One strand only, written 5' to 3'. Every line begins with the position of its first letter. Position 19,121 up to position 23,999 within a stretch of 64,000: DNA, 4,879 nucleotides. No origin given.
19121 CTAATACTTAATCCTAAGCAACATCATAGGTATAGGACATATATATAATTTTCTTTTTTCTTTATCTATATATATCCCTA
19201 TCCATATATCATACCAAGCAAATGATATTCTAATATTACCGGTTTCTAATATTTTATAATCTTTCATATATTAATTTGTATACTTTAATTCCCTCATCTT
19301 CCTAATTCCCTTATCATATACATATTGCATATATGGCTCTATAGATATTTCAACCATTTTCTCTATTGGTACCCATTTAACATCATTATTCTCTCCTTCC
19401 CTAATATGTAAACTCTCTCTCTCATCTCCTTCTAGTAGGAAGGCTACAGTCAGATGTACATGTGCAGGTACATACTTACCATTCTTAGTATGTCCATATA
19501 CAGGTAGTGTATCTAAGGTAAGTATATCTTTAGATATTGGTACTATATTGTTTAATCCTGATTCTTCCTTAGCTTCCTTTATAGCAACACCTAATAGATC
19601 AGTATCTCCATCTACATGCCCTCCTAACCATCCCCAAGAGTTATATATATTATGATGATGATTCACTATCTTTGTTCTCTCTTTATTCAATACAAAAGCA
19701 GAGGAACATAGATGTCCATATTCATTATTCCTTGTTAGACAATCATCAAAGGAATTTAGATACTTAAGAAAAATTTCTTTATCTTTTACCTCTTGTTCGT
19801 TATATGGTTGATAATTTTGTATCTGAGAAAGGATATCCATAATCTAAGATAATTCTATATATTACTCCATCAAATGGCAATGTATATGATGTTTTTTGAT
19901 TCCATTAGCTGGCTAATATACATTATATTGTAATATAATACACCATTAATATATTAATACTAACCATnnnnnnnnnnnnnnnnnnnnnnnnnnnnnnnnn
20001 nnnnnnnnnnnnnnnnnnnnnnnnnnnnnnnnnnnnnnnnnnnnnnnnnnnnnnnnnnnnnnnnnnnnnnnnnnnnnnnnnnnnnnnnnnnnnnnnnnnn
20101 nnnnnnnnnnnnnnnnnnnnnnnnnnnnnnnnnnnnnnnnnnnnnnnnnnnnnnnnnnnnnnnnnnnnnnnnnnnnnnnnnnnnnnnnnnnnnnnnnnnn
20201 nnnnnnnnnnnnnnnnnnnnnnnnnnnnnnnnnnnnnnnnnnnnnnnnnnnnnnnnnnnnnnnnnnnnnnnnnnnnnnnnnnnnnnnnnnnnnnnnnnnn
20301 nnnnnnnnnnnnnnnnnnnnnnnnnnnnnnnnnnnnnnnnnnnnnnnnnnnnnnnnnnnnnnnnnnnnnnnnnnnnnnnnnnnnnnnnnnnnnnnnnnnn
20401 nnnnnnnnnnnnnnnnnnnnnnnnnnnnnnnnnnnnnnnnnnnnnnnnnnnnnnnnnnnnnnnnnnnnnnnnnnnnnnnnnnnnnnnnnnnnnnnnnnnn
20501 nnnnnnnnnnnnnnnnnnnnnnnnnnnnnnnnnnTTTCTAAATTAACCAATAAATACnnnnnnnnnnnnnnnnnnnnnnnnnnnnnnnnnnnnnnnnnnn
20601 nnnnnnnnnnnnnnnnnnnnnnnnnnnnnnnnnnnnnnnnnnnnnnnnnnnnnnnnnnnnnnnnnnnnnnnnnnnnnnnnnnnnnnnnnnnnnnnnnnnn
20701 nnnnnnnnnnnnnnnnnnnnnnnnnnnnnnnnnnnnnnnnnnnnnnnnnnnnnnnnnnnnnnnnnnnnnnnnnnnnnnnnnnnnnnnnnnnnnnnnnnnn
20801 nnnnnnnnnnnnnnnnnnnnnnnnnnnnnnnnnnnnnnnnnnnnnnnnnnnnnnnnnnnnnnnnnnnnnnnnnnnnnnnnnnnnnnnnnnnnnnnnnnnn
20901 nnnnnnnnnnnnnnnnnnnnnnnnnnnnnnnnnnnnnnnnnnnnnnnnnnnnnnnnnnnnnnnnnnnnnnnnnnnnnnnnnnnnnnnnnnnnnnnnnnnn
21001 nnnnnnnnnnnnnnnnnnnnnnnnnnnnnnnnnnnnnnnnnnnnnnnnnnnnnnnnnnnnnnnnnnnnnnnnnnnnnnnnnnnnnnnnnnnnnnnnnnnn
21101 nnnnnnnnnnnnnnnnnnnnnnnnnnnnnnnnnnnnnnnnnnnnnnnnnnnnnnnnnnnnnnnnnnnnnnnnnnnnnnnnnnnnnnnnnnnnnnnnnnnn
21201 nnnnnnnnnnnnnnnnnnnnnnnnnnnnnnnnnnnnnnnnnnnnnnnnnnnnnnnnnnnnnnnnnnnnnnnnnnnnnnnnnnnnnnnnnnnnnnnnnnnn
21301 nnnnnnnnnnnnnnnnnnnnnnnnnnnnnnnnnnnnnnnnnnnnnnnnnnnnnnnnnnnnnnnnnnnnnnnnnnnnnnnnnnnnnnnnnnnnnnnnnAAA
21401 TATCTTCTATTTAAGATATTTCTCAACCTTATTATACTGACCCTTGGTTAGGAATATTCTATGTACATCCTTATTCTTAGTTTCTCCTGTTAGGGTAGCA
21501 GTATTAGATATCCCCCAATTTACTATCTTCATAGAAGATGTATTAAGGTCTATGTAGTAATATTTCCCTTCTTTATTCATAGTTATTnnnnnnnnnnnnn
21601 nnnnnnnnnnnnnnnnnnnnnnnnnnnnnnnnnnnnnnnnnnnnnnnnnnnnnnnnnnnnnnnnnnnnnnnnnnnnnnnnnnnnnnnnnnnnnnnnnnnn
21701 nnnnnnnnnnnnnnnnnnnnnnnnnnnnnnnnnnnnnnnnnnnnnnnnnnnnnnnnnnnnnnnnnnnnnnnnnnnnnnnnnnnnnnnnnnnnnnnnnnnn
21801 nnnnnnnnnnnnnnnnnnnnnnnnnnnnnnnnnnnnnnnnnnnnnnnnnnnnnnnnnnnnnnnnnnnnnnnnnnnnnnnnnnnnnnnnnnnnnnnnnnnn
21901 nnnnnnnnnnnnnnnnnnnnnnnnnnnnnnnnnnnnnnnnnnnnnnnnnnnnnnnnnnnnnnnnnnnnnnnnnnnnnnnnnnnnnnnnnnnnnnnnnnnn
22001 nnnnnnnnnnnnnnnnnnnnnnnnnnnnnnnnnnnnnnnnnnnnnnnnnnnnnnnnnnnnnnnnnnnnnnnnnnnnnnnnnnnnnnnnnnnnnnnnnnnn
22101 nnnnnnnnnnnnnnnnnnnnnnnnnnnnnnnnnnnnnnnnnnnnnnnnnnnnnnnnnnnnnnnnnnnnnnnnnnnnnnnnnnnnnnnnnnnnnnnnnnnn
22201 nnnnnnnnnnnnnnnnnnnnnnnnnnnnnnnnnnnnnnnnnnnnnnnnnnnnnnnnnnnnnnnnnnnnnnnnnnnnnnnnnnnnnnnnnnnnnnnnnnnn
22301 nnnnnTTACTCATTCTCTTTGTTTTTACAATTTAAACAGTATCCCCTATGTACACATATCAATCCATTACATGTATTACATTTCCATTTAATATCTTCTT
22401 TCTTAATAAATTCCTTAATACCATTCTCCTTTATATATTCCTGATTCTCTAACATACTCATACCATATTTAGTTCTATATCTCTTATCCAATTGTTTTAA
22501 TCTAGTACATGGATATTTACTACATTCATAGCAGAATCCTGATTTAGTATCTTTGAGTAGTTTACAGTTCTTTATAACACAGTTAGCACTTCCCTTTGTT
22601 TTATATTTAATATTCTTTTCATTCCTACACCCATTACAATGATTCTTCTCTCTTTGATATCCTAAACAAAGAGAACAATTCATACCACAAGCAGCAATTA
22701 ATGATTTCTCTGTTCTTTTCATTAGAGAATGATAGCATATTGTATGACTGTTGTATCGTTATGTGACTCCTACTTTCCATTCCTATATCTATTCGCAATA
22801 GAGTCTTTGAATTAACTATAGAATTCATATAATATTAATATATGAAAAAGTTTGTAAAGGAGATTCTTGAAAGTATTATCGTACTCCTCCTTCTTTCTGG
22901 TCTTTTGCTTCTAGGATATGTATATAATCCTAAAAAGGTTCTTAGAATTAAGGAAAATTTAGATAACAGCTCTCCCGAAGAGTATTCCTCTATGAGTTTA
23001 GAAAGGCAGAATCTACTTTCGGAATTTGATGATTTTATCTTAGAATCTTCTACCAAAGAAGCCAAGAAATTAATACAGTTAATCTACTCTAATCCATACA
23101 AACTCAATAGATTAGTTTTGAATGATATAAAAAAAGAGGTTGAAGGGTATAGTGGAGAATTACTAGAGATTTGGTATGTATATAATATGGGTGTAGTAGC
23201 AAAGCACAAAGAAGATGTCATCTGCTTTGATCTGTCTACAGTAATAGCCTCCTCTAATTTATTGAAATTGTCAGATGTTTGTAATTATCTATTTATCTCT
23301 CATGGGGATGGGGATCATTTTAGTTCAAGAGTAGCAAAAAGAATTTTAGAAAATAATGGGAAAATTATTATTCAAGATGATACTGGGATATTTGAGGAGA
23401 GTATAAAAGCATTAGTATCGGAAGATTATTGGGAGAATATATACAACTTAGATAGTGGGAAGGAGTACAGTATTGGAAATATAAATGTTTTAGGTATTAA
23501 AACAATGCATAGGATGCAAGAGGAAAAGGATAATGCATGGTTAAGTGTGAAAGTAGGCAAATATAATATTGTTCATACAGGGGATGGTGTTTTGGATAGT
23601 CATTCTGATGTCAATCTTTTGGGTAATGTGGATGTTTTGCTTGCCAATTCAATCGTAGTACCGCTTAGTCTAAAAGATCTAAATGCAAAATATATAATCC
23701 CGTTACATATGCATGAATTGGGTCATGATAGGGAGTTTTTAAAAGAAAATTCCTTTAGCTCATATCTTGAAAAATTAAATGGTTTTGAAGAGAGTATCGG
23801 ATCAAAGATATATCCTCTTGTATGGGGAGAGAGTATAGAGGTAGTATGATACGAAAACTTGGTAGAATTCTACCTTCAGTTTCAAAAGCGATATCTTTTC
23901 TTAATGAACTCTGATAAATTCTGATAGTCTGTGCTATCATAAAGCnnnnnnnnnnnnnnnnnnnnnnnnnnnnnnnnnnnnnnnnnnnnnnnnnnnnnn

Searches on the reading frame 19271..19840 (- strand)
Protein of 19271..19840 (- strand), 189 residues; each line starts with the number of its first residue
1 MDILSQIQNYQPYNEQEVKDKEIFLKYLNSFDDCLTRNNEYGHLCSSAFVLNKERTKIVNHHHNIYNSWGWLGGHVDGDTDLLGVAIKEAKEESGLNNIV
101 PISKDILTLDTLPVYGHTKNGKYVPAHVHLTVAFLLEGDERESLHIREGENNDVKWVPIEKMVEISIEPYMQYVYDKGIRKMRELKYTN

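Call 68: search_protein_families(library=pfam, max_evalue=0.001, proteins=[window:19271-19840:-])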
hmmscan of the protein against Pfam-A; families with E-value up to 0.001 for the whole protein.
window:19271-19840:- (189 aa): 1 family
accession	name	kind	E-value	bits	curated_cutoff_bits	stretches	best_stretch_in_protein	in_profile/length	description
PF00293.34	NUDIX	-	2.2e-08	34.6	21.1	1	48-170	8-126/134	NUDIX domain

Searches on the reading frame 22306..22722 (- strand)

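Call 68: search_protein_families(library=pfam, max_evalue=0.001, proteins=[window:22306-22722:-])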
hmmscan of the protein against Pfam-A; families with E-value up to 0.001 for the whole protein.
window:22306-22722:- (138 aa): 1 family
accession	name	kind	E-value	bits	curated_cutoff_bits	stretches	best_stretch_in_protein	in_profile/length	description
PF12675.12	DUF3795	-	1.1e-06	29.4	22.6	1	9-76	2-82/83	Protein of unknown function (DUF3795)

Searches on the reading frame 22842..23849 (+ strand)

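Call 68: search_protein_families(library=pfam, max_evalue=0.001, proteins=[window:22842-23849:+])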
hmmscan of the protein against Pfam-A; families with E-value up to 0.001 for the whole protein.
window:22842-23849:+ (335 aa): 1 family
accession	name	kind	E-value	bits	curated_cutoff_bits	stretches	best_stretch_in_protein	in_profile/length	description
PF13483.12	Lactamase_B_3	-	1.1e-08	35.6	24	1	148-268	38-131/160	Beta-lactamase superfamily domain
